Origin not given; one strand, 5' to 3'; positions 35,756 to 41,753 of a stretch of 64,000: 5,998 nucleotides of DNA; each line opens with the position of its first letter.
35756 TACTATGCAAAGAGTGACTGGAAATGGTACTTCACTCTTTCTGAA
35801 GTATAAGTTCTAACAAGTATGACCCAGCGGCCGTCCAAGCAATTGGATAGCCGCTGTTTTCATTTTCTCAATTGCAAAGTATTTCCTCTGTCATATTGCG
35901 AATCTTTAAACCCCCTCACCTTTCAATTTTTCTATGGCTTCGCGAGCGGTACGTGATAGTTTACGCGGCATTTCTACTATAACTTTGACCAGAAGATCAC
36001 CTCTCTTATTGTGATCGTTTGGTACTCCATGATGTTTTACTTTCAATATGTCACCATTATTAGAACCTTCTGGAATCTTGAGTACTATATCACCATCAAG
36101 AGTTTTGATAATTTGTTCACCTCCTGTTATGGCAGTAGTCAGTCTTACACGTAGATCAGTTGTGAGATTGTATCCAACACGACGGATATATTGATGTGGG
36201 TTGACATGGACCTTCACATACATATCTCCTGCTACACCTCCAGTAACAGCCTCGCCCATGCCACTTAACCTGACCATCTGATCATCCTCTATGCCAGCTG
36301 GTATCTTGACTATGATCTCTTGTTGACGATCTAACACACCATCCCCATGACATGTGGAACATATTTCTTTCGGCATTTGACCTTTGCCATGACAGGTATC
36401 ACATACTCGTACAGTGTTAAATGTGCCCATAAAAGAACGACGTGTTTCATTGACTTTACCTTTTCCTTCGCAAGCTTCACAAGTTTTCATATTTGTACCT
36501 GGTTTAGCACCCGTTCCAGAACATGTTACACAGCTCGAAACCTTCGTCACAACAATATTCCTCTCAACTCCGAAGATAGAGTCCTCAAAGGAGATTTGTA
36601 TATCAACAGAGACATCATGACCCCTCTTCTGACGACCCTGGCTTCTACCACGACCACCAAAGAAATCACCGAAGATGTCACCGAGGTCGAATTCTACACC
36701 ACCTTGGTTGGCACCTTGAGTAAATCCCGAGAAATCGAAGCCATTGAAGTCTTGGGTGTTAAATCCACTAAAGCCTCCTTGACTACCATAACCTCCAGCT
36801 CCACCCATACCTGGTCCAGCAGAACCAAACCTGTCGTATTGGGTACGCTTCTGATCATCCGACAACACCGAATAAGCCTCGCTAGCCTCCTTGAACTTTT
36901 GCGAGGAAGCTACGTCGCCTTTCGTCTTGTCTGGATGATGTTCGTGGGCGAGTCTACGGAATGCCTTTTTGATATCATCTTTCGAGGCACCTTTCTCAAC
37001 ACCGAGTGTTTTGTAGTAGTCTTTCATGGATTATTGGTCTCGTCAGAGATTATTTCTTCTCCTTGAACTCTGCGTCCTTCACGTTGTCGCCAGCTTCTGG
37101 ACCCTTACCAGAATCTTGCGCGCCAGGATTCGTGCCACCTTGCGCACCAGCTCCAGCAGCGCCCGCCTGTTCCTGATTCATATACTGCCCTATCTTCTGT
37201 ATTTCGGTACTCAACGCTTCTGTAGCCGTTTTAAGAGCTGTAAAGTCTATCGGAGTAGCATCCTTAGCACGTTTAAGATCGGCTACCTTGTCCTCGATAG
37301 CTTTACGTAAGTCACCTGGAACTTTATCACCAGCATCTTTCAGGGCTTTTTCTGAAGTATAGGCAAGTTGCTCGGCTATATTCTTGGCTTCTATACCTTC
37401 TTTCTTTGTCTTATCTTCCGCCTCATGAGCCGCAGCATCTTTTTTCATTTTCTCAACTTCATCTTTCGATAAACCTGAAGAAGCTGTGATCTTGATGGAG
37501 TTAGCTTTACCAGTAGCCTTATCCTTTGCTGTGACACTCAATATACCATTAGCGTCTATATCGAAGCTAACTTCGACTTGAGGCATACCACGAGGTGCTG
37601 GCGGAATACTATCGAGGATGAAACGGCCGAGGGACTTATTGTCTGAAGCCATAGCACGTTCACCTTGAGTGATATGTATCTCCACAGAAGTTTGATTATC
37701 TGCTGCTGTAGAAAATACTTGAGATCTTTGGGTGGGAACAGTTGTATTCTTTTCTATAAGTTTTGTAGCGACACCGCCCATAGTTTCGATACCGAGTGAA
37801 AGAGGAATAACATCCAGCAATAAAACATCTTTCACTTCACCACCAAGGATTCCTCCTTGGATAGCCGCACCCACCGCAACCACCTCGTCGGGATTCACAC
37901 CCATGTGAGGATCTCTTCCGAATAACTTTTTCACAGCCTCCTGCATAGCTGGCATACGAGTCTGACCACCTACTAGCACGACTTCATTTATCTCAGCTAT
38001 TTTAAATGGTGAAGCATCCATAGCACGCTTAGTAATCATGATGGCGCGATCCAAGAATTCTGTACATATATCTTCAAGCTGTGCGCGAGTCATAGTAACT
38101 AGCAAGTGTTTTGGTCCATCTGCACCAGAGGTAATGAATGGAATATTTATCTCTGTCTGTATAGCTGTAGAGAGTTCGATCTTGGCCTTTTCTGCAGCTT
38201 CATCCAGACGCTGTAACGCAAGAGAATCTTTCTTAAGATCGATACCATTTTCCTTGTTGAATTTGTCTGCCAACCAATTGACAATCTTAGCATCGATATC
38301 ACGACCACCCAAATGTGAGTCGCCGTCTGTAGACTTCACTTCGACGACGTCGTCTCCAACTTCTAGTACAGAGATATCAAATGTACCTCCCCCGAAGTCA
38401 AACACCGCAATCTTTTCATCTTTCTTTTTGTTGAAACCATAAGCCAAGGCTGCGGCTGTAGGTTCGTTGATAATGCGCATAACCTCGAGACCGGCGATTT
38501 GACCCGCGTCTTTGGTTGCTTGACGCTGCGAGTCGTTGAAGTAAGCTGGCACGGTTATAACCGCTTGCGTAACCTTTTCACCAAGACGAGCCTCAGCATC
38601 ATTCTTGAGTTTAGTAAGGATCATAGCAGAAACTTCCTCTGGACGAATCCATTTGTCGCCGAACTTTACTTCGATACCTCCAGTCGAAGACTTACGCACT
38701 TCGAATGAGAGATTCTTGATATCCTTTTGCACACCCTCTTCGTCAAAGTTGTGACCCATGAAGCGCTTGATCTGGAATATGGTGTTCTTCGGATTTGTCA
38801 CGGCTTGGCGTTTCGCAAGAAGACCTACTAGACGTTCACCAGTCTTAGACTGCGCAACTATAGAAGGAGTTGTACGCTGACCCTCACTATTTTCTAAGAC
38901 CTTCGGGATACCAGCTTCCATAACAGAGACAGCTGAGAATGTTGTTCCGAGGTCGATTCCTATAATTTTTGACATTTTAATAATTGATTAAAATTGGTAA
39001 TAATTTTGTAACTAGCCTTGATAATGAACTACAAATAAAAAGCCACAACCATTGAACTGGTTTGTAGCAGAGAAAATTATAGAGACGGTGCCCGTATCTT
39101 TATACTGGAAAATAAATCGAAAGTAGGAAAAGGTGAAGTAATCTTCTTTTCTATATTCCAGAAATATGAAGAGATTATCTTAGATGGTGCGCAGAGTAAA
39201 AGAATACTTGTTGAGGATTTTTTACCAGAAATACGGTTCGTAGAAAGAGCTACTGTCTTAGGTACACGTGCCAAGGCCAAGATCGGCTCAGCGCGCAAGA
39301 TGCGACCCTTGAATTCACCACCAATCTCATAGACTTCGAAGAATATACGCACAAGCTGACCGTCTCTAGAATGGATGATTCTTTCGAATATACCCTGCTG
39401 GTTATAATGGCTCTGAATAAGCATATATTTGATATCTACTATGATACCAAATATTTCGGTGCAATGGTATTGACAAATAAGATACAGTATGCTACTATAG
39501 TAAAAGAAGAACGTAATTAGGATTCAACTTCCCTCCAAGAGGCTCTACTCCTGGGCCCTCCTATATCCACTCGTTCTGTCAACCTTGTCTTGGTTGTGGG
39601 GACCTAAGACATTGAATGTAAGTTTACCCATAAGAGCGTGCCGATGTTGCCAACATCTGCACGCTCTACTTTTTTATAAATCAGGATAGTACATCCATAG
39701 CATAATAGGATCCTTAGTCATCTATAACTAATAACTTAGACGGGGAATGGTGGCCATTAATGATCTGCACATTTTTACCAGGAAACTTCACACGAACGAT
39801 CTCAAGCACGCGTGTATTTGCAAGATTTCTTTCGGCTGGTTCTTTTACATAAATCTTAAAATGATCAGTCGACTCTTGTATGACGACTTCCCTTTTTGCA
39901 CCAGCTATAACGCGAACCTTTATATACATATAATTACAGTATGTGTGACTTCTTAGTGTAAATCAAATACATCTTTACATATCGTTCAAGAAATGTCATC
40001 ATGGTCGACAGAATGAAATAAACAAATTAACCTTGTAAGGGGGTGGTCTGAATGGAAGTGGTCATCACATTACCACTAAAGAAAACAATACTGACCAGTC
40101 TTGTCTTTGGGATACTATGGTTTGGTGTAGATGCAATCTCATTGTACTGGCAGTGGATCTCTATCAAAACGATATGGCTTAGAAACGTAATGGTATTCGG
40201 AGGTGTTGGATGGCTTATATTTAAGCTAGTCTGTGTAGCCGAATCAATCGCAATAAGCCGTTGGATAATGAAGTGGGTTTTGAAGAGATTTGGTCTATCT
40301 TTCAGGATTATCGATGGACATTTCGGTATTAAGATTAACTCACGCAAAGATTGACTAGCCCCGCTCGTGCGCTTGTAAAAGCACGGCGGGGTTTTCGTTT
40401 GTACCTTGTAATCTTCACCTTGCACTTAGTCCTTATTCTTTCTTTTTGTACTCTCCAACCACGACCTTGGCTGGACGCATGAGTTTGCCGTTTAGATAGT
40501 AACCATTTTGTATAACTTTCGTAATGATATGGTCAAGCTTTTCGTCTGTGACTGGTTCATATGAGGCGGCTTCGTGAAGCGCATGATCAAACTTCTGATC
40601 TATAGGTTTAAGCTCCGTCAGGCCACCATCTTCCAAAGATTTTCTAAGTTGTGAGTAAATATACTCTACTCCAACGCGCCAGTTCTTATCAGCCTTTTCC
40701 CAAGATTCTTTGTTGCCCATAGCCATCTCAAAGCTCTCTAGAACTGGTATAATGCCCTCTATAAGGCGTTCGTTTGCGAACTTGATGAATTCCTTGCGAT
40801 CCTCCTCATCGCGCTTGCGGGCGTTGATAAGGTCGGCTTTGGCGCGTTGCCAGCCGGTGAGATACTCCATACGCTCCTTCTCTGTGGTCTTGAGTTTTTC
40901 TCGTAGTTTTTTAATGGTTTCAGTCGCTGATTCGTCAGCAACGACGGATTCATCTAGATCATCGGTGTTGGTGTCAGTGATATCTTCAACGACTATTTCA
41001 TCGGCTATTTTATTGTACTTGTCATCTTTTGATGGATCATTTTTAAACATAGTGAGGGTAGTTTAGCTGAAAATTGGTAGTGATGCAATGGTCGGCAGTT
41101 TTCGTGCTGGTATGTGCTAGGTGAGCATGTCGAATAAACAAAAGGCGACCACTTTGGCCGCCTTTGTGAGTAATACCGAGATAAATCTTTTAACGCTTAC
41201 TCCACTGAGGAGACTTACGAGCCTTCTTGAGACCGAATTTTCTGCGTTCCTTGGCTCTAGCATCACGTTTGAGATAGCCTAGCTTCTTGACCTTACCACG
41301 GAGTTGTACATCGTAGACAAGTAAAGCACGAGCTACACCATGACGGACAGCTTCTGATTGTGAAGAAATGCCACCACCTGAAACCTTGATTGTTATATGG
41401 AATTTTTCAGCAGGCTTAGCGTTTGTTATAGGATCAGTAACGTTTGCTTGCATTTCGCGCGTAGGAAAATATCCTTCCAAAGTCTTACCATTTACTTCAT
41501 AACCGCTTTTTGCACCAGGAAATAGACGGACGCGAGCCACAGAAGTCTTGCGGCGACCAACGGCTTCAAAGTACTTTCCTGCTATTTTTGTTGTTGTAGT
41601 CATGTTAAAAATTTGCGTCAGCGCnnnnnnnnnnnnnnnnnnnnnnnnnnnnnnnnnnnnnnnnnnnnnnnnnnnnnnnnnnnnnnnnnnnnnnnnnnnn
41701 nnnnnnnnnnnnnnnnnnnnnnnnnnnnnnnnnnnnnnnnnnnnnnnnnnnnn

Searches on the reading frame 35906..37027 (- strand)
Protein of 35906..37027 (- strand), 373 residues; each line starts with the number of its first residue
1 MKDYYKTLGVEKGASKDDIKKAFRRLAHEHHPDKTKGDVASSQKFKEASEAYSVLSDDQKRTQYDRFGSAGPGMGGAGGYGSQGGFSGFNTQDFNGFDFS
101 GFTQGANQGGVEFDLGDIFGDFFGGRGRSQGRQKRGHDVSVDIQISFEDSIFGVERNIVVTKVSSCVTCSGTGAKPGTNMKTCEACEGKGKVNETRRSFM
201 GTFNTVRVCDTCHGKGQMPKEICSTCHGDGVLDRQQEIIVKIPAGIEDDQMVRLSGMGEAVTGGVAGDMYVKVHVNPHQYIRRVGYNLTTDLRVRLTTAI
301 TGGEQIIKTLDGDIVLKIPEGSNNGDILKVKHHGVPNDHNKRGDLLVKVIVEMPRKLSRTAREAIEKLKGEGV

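Call 16: search_protein_families(library=pfam, max_evalue=0.001, proteins=[window:35906-37027:-])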
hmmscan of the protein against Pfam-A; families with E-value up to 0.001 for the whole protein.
window:35906-37027:- (373 aa): 3 families
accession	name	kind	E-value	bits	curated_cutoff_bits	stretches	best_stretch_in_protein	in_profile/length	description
PF01556.23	DnaJ_C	-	4.4e-38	131.1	26.6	1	140-354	2-152/152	DnaJ C terminal domain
PF00226.36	DnaJ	-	2e-24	85.9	27.8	1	3-65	1-63/63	DnaJ domain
PF00684.25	DnaJ_CXXCXGXG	-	4.2e-15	56.2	32.7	1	166-230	1-65/65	DnaJ central domain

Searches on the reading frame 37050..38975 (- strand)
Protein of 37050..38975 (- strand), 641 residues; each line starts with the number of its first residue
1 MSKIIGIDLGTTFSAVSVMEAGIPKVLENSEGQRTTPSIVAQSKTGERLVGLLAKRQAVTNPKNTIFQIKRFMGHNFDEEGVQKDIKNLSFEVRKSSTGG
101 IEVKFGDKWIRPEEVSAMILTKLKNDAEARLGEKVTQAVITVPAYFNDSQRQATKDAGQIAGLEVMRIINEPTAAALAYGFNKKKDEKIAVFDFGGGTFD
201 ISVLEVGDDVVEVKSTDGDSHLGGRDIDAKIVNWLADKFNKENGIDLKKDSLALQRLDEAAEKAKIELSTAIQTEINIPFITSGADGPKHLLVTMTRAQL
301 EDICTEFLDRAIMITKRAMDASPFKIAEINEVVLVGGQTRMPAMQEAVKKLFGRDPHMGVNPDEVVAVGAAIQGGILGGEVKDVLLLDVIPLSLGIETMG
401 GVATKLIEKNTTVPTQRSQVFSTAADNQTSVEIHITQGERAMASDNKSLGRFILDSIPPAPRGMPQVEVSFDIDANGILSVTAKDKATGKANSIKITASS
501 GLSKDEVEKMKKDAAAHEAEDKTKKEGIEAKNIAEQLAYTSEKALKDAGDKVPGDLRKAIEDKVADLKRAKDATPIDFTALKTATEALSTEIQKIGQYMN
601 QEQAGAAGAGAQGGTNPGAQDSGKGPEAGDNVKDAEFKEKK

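Call 16: search_protein_families(library=pfam, max_evalue=0.001, proteins=[window:37050-38975:-])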
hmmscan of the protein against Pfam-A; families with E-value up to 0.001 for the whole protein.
window:37050-38975:- (641 aa): 2 families
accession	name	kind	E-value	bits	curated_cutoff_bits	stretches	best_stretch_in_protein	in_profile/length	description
PF00012.26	HSP70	-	9.9e-243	807.2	20.6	1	4-600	1-598/599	Hsp70 protein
PF06723.19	MreB_Mbl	-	9.4e-17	61.3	27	1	118-371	76-316/327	MreB/Mbl protein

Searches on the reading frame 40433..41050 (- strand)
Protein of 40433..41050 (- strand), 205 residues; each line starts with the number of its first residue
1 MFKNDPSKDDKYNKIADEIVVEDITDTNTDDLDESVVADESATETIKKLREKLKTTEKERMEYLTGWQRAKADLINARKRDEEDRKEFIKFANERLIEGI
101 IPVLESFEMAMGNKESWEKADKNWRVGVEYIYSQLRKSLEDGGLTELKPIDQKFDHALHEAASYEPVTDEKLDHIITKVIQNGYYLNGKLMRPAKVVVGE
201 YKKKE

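Call 18: search_protein_families(library=pfam, max_evalue=0.001, proteins=[window:40433-41050:-])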
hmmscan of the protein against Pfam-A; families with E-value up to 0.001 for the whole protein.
window:40433-41050:- (205 aa): 1 family
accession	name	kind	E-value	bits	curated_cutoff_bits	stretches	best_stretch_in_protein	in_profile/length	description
PF01025.24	GrpE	-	2.5e-36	125.3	25.8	1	39-199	6-164/165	GrpE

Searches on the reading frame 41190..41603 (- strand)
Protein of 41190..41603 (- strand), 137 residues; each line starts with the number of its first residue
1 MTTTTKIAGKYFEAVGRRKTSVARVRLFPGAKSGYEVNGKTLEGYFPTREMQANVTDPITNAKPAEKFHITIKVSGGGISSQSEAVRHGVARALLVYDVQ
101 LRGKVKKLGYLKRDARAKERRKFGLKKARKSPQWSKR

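Call 18: search_protein_families(library=pfam, max_evalue=0.001, proteins=[window:41190-41603:-])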
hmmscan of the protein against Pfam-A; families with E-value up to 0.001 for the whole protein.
window:41190-41603:- (137 aa): 1 family
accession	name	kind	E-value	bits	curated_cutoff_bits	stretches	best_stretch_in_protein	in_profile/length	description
PF00380.25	Ribosomal_S9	-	4.5e-39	134.1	22.5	1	16-137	1-121/121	Ribosomal protein S9/S16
